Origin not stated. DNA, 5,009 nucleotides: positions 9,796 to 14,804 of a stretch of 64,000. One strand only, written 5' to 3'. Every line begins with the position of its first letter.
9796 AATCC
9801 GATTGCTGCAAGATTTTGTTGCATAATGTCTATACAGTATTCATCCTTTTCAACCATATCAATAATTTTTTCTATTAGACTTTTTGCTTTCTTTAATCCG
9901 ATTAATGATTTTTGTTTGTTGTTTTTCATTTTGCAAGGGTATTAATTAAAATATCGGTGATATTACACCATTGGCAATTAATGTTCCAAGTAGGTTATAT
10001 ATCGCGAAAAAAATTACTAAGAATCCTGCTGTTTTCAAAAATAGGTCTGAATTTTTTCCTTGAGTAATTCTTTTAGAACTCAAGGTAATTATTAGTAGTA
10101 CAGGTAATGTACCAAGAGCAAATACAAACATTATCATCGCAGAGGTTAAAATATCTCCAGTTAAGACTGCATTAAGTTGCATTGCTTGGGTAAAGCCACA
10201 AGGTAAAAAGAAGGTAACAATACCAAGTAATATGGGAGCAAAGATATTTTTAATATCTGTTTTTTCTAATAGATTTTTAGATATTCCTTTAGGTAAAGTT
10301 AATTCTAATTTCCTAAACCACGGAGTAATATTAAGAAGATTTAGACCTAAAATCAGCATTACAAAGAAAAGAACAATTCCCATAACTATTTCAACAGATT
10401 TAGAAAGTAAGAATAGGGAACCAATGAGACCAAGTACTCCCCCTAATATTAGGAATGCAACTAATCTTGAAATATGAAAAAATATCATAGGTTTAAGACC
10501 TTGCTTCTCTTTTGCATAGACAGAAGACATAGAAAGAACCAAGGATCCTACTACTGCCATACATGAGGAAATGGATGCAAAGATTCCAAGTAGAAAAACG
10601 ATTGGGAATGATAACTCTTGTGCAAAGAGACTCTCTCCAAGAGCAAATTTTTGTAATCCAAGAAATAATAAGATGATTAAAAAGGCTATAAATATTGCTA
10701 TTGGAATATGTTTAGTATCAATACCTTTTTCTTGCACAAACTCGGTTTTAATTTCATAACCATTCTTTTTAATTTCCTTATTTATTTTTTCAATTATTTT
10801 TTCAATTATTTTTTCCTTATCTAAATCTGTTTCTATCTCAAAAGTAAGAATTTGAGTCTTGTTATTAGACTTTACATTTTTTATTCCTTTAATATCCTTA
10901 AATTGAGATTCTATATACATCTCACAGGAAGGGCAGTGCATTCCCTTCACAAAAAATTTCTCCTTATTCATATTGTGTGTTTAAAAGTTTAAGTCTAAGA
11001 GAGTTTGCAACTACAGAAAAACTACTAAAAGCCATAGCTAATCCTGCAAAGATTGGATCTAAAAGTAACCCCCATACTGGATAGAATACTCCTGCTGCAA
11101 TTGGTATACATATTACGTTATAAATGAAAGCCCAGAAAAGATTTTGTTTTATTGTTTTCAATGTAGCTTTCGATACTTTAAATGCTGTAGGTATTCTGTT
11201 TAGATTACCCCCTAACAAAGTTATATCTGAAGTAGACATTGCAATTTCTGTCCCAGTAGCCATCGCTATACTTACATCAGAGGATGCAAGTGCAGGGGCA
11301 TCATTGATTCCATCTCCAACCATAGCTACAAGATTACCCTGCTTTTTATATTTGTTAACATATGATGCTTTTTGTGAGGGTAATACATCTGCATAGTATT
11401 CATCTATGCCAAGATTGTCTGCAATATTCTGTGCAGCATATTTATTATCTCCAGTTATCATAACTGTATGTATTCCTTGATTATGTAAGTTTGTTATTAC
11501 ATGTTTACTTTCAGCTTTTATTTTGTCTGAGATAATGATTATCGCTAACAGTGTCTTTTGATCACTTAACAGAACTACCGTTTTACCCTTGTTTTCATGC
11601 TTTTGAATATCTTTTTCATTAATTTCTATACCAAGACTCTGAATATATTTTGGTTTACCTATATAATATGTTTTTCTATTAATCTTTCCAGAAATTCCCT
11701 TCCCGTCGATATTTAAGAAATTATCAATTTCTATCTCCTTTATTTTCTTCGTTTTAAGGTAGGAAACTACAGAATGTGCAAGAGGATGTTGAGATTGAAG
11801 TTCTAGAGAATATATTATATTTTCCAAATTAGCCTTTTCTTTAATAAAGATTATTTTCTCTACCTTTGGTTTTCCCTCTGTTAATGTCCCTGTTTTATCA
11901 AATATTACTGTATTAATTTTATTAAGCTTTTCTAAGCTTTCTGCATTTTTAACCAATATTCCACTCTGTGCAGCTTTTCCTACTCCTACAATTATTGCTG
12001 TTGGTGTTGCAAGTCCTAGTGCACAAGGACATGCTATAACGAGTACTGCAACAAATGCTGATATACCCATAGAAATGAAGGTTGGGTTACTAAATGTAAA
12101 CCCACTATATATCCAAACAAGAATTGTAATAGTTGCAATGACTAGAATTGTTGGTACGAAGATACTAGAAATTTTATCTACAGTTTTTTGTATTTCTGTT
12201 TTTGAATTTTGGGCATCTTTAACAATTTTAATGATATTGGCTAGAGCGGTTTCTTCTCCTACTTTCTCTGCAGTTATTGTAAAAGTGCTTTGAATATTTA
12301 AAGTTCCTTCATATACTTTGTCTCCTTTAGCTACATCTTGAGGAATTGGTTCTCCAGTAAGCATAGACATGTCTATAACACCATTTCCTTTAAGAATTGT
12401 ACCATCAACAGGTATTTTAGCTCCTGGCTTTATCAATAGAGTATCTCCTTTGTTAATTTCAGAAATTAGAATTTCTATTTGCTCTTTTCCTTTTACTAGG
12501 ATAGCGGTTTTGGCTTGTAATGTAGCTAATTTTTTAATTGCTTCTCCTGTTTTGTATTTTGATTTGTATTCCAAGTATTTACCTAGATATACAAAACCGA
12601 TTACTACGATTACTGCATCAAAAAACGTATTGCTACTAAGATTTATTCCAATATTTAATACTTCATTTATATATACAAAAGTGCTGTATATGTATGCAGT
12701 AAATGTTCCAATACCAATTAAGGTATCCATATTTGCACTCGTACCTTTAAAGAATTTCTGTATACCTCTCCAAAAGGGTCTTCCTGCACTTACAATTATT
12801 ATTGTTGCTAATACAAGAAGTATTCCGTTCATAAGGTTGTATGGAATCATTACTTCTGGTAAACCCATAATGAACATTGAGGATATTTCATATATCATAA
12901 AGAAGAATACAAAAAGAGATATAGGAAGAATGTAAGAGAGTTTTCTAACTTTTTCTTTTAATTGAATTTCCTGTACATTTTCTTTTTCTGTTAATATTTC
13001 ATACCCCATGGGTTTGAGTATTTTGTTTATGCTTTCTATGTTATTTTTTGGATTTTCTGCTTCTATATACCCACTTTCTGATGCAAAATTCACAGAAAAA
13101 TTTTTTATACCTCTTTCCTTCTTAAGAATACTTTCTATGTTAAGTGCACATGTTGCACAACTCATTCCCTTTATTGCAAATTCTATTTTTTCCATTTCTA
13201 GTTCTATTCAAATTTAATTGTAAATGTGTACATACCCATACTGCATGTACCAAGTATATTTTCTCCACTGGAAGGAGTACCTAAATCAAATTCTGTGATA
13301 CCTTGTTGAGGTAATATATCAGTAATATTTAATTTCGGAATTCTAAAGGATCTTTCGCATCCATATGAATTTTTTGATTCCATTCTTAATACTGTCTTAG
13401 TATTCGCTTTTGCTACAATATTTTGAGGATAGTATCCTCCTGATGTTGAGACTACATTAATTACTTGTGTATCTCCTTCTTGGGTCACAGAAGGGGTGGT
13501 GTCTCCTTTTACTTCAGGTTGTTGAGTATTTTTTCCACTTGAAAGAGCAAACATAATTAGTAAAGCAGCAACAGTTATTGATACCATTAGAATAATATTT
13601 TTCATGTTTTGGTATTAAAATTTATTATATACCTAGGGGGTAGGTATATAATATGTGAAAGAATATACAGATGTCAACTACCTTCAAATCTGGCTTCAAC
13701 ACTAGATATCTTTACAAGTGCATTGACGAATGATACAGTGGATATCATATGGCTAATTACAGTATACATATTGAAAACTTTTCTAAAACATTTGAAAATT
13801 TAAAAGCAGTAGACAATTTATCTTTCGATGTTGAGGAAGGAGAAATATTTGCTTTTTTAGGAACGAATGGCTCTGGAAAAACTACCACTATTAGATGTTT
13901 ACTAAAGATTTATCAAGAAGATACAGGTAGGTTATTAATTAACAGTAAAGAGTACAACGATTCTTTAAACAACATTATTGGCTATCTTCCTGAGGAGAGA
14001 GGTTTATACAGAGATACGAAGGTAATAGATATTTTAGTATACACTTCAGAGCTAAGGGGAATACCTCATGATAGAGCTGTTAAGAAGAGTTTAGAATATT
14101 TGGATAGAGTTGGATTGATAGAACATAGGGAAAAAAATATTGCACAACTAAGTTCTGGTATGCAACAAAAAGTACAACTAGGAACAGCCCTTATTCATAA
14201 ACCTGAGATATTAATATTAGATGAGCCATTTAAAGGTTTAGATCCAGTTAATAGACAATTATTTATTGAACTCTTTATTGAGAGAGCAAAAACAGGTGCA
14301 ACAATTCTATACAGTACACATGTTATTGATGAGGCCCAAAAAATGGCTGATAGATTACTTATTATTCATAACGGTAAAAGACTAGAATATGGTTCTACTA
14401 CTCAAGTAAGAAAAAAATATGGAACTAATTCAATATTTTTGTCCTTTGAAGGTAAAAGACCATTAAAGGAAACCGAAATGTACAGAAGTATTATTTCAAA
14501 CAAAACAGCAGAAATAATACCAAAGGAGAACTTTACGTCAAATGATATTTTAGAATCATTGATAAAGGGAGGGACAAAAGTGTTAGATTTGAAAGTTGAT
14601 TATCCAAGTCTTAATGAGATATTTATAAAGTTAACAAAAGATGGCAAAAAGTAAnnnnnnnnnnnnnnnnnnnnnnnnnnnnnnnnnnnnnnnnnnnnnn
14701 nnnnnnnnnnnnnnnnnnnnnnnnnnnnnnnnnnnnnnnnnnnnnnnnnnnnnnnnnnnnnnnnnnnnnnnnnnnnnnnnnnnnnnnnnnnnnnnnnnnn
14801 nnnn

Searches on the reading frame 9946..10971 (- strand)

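Call 10: search_protein_families(library=pfam, proteins=[window:9946-10971:-], max_evalue=0.001)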
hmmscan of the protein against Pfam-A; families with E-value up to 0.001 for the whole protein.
window:9946-10971:- (341 aa): 2 families
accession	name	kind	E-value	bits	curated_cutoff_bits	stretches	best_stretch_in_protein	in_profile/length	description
PF13386.12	DsbD_2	-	1.3e-32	113.8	24.9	1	125-325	2-199/199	Cytochrome C biogenesis protein transmembrane region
PF00403.32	HMA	-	5.4e-13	49.6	24.8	1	6-64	2-57/62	Heavy-metal-associated domain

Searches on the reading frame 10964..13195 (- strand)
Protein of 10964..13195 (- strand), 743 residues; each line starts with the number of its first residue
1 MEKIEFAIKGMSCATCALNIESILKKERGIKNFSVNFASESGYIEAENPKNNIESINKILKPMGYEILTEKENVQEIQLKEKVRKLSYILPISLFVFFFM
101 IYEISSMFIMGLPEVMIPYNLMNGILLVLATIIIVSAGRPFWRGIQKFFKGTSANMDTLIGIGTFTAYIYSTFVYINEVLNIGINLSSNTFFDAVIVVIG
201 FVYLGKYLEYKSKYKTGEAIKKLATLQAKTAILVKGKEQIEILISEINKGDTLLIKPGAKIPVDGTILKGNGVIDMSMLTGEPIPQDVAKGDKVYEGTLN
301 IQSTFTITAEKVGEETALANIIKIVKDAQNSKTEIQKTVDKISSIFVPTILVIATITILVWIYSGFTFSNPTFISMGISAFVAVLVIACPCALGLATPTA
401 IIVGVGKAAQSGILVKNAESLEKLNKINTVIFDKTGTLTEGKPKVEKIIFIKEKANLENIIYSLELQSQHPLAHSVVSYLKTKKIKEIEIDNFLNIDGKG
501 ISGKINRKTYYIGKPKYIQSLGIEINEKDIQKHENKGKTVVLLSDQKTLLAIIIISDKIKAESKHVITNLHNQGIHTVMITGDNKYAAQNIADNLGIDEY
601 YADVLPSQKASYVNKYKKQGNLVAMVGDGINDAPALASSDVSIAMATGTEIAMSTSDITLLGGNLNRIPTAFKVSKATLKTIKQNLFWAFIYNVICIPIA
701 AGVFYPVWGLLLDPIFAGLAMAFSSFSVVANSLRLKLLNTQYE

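Call 10: search_protein_families(library=pfam, proteins=[window:10964-13195:-], max_evalue=0.001)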
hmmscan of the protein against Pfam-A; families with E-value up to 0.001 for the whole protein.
window:10964-13195:- (743 aa): 4 families
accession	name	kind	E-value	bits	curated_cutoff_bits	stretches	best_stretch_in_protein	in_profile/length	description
PF00122.25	E1-E2_ATPase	-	1.2e-50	172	28.1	1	226-410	2-180/181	E1-E2 ATPase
PF00702.32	Hydrolase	-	5.3e-35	122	26.4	1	427-639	1-190/191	haloacid dehalogenase-like hydrolase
PF00403.32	HMA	-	2.9e-09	37.6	24.8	1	6-66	2-62/62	Heavy-metal-associated domain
PF08282.18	Hydrolase_3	-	1.5e-05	25.3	20.9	0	557-602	14-59/255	haloacid dehalogenase-like hydrolase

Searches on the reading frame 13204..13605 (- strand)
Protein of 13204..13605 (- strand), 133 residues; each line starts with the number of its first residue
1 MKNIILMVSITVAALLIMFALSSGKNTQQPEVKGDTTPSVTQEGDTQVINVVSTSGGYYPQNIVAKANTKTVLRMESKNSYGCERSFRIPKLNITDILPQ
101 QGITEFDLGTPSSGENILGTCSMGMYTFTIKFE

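Call 41: search_protein_families(library=pfam, proteins=[window:13204-13605:-], max_evalue=0.001)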
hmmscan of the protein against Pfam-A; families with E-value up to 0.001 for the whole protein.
window:13204-13605:- (133 aa): 1 family
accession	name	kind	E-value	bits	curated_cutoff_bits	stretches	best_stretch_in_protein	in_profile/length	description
PF13473.12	Cupredoxin_1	-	9.6e-09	35.6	27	1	13-126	3-97/104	Cupredoxin-like domain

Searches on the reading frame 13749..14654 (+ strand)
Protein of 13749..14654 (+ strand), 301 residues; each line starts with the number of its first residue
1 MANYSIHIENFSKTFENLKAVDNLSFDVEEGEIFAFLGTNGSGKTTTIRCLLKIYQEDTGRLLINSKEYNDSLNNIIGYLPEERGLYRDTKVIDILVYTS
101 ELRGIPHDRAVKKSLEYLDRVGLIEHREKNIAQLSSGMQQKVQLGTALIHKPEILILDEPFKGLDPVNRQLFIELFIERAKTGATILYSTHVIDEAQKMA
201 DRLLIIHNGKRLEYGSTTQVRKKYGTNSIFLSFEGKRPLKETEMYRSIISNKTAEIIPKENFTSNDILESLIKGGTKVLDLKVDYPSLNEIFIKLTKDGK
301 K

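Call 10: search_protein_families(library=pfam, proteins=[window:13749-14654:+], max_evalue=0.001)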
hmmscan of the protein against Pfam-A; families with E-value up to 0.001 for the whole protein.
window:13749-14654:+ (301 aa): 5 families
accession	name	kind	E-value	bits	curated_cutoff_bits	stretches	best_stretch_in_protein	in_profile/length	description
PF00005.33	ABC_tran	-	3.6e-28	99.3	25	1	22-161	2-136/137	ABC transporter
PF13304.12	AAA_21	-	3.7e-14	53.9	27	1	130-191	234-298/304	AAA domain, putative AbiEii toxin, Type IV TA system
PF13732.12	DrrA1-3_C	-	9.3e-10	39.5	27.4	1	215-295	1-80/81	ATP-binding protein DrrA1-3-like, C-terminal domain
PF13401.12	AAA_22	-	0.00017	22.4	27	0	33-159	7-92/130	AAA domain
PF13476.12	AAA_23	-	0.00044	21.4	27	1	5-62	1-50/201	AAA domain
